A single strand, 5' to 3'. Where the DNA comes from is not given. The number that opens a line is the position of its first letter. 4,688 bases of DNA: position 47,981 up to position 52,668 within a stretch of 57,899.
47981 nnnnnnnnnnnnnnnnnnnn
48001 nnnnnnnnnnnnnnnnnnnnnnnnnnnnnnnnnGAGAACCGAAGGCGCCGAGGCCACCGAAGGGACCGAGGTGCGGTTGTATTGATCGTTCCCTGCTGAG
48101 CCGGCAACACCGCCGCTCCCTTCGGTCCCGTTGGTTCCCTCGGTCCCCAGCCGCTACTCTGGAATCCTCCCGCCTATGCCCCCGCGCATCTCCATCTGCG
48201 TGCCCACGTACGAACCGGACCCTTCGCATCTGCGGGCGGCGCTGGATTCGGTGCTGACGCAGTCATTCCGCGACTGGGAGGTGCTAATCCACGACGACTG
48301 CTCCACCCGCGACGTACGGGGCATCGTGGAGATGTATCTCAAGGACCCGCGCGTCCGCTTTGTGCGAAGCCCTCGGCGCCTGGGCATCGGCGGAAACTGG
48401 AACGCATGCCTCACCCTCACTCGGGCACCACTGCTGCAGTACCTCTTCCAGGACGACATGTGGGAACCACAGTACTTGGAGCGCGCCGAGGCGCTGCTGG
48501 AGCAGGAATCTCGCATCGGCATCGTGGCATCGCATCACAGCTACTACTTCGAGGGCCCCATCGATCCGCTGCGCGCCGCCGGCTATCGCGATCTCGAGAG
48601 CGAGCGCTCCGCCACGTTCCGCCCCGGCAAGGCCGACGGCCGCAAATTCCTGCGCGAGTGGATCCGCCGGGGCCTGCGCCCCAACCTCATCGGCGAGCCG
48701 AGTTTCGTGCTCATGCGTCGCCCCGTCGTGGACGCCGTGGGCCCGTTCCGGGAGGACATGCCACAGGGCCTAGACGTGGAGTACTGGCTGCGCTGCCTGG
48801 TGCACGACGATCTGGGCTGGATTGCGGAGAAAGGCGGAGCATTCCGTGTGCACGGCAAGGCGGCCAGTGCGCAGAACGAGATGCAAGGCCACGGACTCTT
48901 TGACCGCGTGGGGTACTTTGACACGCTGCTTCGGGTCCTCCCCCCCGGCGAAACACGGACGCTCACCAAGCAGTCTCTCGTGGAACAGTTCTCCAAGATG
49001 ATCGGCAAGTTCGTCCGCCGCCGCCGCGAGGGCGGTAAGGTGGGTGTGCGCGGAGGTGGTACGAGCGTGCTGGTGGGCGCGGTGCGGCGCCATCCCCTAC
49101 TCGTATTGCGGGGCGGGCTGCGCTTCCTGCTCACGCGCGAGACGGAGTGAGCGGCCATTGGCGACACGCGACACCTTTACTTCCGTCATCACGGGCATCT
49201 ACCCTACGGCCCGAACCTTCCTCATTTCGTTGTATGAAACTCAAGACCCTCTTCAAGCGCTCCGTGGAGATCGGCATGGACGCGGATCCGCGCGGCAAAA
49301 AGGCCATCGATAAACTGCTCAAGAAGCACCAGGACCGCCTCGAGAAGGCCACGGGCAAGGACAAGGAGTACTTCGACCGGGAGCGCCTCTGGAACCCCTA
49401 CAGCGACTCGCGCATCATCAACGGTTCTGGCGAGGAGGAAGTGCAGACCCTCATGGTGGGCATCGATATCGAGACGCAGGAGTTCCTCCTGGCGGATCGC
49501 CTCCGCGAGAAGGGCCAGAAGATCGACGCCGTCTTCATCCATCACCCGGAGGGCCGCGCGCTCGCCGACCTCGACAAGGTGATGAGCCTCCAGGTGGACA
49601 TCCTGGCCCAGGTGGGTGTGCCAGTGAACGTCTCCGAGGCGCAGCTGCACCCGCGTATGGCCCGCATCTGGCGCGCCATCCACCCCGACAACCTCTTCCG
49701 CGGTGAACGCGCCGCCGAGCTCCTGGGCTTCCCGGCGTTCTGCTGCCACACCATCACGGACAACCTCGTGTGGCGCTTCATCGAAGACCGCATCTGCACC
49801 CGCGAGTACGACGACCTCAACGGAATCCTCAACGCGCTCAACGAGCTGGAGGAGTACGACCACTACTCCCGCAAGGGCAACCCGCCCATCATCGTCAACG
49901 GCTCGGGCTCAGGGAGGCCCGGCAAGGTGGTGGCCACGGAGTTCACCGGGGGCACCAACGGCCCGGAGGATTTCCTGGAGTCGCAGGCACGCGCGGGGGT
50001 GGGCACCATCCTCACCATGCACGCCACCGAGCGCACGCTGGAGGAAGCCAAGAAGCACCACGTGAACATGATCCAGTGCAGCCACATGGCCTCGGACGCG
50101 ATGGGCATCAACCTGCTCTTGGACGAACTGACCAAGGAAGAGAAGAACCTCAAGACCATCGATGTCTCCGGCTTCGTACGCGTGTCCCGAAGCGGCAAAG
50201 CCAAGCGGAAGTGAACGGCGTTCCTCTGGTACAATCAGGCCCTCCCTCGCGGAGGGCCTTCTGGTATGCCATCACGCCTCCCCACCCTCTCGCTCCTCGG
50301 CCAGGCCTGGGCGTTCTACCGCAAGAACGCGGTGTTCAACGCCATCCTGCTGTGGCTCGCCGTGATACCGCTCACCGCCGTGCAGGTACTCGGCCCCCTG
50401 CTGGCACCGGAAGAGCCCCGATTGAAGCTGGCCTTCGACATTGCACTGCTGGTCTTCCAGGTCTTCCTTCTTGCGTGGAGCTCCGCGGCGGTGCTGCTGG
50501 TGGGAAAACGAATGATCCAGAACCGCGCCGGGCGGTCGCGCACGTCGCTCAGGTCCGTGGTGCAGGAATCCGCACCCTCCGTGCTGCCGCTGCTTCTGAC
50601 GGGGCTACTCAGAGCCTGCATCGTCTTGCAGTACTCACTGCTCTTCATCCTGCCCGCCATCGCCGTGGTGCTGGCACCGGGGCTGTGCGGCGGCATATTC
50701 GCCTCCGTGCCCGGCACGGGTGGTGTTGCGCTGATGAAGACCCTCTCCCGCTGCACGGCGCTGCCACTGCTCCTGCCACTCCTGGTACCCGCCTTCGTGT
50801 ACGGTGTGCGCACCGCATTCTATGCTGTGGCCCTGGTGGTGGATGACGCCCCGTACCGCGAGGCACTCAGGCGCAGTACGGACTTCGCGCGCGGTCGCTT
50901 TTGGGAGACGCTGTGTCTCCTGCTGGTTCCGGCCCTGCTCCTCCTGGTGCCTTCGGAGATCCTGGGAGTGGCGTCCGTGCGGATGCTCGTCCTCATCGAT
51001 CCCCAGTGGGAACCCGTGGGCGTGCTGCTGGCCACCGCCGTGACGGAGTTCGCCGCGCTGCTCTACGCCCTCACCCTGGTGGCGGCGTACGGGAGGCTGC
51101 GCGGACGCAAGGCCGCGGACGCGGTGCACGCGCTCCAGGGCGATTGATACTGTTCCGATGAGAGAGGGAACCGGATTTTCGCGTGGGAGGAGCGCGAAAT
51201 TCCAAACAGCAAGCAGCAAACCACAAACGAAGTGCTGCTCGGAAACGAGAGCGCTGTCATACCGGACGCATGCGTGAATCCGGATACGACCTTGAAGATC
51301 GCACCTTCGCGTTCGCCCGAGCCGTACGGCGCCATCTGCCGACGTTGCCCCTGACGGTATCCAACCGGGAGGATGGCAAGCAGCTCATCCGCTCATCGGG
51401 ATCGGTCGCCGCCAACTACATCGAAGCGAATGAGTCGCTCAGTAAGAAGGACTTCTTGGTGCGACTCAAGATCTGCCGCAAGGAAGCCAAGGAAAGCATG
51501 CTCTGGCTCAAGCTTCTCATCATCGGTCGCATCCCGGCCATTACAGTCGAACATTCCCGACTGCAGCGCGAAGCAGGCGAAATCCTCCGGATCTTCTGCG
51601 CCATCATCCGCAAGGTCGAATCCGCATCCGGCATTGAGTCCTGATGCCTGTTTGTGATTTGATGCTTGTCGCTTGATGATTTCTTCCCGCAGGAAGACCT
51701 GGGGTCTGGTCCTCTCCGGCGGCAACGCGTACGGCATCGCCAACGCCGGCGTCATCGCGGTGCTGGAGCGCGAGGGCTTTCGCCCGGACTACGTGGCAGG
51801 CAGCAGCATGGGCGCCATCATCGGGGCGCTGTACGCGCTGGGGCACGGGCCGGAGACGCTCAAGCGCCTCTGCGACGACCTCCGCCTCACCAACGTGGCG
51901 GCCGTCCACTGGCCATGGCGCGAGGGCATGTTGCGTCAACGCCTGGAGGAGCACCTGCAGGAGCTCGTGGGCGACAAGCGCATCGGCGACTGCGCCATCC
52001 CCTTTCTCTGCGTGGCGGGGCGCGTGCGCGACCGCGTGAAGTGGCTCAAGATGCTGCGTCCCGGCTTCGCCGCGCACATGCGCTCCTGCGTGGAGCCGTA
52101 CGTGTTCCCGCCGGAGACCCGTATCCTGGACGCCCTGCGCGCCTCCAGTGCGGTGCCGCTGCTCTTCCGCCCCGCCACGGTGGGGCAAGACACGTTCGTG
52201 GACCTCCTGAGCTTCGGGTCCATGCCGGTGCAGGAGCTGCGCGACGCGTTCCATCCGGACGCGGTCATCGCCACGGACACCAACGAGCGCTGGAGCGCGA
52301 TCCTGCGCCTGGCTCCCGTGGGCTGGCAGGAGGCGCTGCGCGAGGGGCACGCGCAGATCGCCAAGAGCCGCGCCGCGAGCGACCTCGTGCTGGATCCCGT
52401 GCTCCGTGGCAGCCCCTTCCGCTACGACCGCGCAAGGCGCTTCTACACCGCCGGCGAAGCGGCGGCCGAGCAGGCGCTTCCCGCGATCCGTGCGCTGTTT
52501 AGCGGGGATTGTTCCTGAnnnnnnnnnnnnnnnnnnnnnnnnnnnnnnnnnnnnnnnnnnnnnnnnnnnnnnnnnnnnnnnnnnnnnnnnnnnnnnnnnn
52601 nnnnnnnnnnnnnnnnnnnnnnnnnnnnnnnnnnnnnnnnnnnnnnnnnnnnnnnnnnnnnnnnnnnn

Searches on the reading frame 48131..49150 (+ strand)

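Call 99: search_protein_families(library=pfam, proteins=[window:48131-49150:+], max_evalue=0.001)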
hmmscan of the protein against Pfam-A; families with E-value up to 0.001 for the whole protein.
window:48131-49150:+ (339 aa): 2 families
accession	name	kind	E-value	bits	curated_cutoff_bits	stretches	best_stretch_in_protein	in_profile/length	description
PF00535.33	Glycos_transf_2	-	2.1e-20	73.8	23.3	1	21-148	1-128/168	Glycosyl transferase family 2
PF13641.12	Glyco_tranf_2_3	-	4.5e-05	24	27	1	18-225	1-197/230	Glycosyltransferase like family 2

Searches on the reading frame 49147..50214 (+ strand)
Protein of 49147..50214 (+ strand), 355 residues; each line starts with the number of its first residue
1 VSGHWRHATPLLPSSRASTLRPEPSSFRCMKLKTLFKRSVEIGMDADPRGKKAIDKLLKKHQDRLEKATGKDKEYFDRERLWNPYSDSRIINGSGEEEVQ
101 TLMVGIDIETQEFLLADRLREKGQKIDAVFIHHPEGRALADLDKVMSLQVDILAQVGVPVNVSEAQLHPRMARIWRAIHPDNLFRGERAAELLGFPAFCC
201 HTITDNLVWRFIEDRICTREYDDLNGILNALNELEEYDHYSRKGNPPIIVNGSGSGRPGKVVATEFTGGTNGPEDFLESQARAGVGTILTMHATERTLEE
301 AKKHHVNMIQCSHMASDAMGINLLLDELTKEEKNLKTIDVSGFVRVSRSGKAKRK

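Call 99: search_protein_families(library=pfam, proteins=[window:49147-50214:+], max_evalue=0.001)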
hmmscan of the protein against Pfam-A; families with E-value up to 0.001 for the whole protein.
window:49147-50214:+ (355 aa): 1 family
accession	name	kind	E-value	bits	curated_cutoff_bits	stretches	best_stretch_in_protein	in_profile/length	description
PF01784.24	DUF34_NIF3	-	3.2e-05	24.1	23.4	0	274-336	181-246/256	Duf34/NIF3 (NGG1p interacting factor 3)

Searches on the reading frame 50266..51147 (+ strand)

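Call 99: search_protein_families(library=pfam, proteins=[window:50266-51147:+], max_evalue=0.001)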
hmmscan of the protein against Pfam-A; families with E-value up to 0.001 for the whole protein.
window:50266-51147:+ (293 aa): 1 family
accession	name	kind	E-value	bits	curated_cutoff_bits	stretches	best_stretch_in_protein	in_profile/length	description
PF25231.1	DUF7847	-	2.7e-05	24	28.7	1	14-244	10-207/252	Domain of unknown function (DUF7847)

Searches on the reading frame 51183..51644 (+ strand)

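Call 99: search_protein_families(library=pfam, proteins=[window:51183-51644:+], max_evalue=0.001)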
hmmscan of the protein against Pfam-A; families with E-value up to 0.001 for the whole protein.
window:51183-51644:+ (153 aa): 1 family
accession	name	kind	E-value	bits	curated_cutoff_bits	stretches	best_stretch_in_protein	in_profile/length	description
PF05635.17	23S_rRNA_IVP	-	4.8e-09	36.8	33.8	1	42-113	10-80/106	23S rRNA-intervening sequence protein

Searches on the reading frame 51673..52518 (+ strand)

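Call 99: search_protein_families(library=pfam, proteins=[window:51673-52518:+], max_evalue=0.001)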
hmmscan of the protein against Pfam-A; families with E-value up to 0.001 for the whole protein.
window:51673-52518:+ (281 aa): 1 family
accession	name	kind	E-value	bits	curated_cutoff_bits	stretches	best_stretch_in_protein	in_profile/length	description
PF01734.28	Patatin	-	4.3e-27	96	27.7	1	12-177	1-178/191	Patatin-like phospholipase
